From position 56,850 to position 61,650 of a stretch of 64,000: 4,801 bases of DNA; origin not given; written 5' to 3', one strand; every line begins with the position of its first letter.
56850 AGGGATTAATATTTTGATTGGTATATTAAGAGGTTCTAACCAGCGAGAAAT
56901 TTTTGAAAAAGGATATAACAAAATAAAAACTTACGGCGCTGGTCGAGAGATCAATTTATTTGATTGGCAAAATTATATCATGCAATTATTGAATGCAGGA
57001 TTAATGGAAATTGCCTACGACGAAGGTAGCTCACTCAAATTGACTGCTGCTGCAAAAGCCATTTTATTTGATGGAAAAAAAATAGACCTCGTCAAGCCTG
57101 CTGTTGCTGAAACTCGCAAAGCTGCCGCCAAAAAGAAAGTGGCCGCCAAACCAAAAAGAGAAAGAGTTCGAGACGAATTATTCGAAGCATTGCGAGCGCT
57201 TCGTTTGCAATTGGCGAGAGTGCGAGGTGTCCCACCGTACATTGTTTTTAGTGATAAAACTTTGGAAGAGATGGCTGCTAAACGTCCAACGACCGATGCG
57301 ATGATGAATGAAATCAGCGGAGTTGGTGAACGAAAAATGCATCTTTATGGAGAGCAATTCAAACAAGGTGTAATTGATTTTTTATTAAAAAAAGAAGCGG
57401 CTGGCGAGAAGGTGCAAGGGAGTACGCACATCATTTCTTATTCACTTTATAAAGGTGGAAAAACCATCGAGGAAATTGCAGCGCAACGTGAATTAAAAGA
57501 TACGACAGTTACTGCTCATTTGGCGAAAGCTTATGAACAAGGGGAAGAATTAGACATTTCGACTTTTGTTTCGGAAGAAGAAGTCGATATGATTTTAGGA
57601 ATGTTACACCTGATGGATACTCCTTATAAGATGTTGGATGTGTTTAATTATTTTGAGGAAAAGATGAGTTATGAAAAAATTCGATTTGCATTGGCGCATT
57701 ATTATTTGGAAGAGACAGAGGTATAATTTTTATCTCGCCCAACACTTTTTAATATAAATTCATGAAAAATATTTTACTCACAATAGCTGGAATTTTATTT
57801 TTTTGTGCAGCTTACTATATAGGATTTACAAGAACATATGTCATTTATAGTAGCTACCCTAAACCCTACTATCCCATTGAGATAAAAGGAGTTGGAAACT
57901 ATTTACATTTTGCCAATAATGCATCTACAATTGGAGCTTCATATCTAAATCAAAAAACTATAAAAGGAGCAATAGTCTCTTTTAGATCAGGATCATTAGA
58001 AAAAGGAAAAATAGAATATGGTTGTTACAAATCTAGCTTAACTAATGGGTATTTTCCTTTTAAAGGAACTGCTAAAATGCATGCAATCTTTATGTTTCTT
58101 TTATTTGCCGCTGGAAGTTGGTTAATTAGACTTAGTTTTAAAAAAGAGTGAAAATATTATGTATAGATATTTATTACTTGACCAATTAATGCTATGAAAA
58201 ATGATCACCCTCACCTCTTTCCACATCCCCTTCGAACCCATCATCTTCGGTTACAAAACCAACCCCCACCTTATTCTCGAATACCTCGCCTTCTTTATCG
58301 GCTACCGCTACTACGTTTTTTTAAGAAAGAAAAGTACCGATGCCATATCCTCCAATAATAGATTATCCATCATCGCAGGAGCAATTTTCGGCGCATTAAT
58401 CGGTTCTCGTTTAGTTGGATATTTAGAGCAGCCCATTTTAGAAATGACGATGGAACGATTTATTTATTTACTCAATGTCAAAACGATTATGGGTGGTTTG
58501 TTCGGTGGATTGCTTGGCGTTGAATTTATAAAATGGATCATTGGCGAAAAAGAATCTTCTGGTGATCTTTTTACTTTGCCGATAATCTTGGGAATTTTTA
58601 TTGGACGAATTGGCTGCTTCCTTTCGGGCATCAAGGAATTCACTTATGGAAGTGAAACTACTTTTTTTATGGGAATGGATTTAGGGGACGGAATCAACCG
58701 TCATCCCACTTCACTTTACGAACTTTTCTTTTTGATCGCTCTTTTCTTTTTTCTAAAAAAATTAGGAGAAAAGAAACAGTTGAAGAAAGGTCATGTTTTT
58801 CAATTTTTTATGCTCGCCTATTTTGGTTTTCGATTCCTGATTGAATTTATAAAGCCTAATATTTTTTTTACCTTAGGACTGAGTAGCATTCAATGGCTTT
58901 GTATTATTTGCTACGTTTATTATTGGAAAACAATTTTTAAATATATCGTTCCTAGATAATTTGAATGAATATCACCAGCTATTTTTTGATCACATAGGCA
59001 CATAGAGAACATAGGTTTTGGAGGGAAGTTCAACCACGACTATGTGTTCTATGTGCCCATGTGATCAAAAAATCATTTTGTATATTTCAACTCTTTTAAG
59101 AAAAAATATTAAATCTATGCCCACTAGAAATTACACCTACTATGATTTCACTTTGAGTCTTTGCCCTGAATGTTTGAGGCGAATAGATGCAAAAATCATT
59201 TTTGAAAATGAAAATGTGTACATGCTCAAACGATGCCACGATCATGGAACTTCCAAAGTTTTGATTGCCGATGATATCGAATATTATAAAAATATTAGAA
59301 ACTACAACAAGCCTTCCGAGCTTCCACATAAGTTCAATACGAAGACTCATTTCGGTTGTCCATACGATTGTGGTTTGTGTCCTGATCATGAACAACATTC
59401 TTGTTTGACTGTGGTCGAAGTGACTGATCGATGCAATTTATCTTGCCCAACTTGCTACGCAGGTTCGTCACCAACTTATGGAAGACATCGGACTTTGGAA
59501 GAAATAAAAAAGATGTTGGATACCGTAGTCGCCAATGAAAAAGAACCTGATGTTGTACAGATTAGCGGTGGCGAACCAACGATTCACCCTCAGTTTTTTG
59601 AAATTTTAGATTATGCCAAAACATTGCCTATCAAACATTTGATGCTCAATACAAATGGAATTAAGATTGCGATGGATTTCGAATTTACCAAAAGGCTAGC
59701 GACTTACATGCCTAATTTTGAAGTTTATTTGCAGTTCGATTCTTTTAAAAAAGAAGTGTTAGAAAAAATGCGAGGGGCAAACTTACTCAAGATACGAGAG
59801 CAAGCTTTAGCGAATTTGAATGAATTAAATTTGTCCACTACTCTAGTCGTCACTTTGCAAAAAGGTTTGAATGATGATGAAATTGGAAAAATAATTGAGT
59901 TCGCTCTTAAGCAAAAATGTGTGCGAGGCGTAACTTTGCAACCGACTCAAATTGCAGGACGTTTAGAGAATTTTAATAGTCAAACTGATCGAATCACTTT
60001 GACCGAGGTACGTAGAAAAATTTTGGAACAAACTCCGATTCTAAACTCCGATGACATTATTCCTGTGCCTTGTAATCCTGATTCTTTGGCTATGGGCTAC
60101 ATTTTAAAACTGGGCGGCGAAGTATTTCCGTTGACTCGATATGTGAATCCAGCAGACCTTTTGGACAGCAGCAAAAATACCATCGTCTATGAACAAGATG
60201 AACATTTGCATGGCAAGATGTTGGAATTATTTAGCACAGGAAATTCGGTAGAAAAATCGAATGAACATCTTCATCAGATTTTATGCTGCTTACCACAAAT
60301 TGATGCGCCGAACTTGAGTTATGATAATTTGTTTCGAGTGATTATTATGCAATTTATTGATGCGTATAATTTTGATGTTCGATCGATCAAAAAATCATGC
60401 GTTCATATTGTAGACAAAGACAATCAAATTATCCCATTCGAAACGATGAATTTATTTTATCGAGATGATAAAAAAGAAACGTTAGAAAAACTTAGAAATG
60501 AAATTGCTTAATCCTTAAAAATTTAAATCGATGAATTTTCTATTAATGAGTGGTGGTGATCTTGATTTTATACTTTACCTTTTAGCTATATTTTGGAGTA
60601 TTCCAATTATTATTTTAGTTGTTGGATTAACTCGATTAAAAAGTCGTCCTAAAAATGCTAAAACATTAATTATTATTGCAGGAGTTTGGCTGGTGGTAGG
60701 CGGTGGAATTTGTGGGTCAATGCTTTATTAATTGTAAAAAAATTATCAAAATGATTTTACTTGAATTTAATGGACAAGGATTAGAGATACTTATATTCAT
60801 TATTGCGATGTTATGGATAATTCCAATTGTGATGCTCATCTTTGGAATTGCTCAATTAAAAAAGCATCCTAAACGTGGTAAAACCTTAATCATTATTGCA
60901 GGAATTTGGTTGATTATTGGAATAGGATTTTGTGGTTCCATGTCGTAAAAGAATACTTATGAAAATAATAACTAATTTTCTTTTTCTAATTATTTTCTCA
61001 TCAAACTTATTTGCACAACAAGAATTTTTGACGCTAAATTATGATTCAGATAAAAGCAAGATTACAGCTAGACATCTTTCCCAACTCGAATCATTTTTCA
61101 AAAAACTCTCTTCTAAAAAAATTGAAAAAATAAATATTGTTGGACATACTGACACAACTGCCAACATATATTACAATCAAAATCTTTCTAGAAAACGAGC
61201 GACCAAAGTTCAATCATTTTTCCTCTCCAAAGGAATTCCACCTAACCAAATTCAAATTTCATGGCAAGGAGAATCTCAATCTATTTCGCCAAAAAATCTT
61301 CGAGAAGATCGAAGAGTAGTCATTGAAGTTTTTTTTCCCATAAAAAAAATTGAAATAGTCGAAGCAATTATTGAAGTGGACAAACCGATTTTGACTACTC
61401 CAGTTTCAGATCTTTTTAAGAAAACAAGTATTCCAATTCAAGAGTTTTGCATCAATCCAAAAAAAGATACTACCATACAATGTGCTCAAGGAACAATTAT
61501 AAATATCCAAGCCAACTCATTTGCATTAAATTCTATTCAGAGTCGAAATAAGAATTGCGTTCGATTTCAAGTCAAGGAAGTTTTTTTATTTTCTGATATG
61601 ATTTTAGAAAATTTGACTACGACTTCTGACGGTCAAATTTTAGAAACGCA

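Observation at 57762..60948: Lgt-family paralog, COG1964 (MJ0619/Tes-like) radical SAM enzyme and two mini membrane proteins with a conserved C-terminal Cys tail form a candidate membrane-lipid or lipoprotein modification system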

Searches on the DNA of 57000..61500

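Call 69: search_rna_families(source=window, start=57000, end=61500, threshold=evalue, max_evalue=1)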
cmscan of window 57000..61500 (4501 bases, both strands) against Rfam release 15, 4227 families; matches with E-value up to 1: 0.
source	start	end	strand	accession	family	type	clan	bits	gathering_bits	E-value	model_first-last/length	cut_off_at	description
